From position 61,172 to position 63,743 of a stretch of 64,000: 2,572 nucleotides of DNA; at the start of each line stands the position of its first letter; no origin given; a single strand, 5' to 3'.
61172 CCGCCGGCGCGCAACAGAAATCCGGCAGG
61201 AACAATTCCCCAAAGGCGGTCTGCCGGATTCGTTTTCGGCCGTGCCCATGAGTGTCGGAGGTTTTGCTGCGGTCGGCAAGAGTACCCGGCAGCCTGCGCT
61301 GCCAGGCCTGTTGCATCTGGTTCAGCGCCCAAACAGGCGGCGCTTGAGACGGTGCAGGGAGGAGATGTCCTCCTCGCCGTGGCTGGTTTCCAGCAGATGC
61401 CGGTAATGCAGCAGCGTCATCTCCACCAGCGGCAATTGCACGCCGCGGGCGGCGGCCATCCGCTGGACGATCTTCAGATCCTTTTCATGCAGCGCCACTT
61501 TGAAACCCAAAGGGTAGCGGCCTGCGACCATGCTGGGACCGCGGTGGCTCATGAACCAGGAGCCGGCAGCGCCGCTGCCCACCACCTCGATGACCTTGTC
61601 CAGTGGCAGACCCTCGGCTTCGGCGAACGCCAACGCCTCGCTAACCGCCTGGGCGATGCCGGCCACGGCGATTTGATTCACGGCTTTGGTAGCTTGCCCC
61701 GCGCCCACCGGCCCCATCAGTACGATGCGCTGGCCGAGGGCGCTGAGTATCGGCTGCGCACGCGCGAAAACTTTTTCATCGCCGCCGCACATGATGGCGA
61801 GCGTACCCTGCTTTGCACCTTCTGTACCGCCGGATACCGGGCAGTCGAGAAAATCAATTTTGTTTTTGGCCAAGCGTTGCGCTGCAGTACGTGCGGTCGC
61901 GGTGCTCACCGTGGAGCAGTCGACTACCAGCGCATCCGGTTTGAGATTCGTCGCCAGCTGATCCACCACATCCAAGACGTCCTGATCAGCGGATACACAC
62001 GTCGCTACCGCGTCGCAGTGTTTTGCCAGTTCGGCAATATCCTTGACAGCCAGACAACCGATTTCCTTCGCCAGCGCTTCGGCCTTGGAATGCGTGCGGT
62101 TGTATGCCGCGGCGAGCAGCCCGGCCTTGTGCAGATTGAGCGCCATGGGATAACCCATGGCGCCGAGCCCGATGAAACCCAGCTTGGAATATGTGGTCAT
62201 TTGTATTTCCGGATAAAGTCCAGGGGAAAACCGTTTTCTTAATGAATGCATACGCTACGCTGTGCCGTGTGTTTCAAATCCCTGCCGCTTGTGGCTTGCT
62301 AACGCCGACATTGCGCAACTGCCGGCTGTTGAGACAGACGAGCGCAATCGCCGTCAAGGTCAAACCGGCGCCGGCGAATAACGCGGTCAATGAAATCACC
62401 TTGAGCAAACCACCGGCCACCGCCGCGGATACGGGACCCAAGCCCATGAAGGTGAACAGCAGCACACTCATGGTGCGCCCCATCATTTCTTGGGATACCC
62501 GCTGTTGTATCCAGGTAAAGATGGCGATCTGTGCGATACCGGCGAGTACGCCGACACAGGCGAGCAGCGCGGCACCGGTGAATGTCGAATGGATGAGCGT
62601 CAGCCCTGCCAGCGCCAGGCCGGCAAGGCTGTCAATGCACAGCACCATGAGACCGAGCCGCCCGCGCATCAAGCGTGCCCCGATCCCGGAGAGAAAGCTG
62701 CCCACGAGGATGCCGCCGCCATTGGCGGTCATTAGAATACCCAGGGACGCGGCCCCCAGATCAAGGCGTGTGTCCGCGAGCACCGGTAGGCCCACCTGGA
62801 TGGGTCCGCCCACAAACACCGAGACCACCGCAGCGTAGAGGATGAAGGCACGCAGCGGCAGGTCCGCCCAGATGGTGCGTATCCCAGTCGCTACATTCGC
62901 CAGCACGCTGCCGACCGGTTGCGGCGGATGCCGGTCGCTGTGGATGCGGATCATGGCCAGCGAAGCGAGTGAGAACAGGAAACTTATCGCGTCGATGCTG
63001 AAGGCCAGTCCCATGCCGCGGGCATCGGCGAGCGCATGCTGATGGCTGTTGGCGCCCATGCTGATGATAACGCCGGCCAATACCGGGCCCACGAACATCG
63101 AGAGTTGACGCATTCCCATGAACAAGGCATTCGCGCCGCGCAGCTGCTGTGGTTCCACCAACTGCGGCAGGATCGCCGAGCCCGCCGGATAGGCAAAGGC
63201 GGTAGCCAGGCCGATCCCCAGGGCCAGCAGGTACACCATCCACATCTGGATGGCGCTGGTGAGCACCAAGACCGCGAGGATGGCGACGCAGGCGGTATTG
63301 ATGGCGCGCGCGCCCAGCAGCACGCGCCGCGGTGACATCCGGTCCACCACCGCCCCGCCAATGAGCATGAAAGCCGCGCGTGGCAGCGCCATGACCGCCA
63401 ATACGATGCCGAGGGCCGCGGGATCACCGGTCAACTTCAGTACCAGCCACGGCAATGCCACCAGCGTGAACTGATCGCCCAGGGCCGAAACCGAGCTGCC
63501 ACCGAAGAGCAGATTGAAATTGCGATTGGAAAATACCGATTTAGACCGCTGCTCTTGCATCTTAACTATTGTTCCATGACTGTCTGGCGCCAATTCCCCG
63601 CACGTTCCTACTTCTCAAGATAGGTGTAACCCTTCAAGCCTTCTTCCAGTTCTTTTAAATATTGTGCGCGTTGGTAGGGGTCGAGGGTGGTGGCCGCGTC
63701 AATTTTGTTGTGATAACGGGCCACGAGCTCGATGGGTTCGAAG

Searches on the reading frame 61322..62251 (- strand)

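Call 67: search_protein_families(library=pfam, proteins=[window:61322-62251:-], max_evalue=0.0001)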
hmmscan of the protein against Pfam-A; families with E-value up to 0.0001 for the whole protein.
window:61322-62251:- (309 aa): 7 families
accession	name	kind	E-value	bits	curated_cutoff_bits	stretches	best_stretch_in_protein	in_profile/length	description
PF03446.21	NAD_binding_2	-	5.2e-50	170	21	1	23-180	1-161/161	NAD binding domain of 6-phosphogluconate dehydrogenase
PF14833.11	NAD_binding_11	-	3.2e-29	102.1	30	1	183-301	1-120/122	NAD-binding of NADP-dependent 3-hydroxyisobutyrate dehydrogenase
PF03807.23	F420_oxidored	-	1.4e-09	38.9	21.6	1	23-113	1-92/94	NADP oxidoreductase coenzyme F420-dependent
PF02826.25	2-Hacid_dh_C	-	6.5e-07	29.3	25.1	1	20-132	35-146/178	D-isomer specific 2-hydroxyacid dehydrogenase, NAD binding domain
PF01488.26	Shikimate_DH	-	1.8e-06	28.5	24.3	1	22-111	13-110/138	Shikimate / quinate 5-dehydrogenase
PF01408.29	GFO_IDH_MocA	-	4.7e-06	27.7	24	1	23-90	2-74/120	Oxidoreductase family, NAD-binding Rossmann fold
PF02153.23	PDH_N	-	3.3e-05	23.9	26.5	1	37-149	2-115/154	Prephenate dehydrogenase, nucleotide-binding domain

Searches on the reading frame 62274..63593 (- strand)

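Call 19: search_protein_families(library=ncbifam, proteins=[window:62274-63593:-], max_evalue=1e-20)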
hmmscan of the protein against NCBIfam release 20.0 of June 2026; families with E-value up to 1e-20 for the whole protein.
window:62274-63593:- (439 aa): 3 families
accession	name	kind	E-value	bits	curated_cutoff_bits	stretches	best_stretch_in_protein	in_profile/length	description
TIGR00900.1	2A0121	subfamily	2.9e-57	194.7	319.6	1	26-400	1-363/364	H+ Antiporter protein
NF012178.0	tet_MFS_V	exception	2.4e-45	155.4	640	1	21-434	5-408/409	tetracycline efflux MFS transporter Tet(V)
NF007792.0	PRK10489.1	equivalog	1.9e-36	126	324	1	23-435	16-411/419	enterobactin transporter EntS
